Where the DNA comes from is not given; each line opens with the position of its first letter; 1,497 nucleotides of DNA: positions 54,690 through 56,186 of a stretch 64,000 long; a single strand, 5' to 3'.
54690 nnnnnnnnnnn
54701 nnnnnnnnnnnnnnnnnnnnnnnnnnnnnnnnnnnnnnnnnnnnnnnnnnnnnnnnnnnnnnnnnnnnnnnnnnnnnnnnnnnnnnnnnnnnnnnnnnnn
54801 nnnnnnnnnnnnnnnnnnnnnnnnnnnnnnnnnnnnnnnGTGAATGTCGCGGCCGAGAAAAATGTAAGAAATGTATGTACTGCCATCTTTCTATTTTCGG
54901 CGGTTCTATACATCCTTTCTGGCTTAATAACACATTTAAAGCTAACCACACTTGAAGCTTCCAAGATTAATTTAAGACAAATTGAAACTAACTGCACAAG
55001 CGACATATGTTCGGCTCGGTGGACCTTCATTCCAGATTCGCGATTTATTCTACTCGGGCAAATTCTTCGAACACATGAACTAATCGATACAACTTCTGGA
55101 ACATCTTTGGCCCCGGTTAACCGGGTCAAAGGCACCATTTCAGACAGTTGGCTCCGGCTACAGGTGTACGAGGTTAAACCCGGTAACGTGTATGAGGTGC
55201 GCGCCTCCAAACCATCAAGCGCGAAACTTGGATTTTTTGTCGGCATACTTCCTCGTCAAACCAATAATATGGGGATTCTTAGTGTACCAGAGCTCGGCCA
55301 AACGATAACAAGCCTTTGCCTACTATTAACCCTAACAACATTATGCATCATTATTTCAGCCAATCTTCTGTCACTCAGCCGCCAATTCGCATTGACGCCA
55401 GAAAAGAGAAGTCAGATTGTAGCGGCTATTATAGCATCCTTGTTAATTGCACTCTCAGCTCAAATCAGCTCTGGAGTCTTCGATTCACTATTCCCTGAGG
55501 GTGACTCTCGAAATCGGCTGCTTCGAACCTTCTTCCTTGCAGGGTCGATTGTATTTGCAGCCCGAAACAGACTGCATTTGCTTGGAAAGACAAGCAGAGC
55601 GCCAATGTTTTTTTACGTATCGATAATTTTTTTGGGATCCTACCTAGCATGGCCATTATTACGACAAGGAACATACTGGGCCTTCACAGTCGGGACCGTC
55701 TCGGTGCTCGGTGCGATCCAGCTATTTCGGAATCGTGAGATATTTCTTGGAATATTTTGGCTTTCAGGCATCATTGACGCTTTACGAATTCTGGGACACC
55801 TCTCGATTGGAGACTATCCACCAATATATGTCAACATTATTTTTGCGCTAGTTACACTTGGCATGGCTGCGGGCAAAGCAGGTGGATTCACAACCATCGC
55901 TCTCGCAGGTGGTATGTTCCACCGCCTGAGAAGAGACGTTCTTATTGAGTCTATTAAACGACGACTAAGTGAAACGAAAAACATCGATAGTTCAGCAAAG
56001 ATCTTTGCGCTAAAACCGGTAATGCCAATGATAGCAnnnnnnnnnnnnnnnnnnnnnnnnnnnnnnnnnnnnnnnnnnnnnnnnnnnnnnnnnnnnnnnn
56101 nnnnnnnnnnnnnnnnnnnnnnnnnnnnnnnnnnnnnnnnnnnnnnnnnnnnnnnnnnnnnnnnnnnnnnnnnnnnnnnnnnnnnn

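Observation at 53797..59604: Three-gene overlapping operon: GCS2-type ligase, 7TM-GAF-class III cyclase and tandem-PilZ protein with an unknown effector domain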

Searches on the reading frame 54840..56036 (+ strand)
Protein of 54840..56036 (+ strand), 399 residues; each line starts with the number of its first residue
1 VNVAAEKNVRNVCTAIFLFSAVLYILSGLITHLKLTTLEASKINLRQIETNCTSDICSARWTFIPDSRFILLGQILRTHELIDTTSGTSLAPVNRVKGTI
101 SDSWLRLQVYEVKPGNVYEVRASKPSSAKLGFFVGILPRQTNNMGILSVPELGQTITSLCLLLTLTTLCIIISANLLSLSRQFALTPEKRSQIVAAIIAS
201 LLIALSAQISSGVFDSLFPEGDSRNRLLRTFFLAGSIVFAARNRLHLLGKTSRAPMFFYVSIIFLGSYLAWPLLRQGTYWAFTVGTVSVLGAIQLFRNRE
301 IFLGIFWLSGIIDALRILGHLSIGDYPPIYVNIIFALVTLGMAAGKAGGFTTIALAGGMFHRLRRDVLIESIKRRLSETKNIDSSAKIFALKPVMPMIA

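Call 9: search_protein_families(library=pfam, proteins=[window:54840-56036:+], max_evalue=10)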
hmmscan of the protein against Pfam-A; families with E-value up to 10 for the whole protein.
window:54840-56036:+ (399 aa): 1 family
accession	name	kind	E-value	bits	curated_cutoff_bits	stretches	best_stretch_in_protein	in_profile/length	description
PF00429.24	TLV_coat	-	0.22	10.6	22.5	1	328-366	394-431/560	ENV polyprotein (coat polyprotein)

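Call 115: search_protein_families(library=pfam, proteins=[window:54840-55964:+], max_evalue=1)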
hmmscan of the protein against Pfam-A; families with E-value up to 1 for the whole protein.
seq(375 aa): 0 families
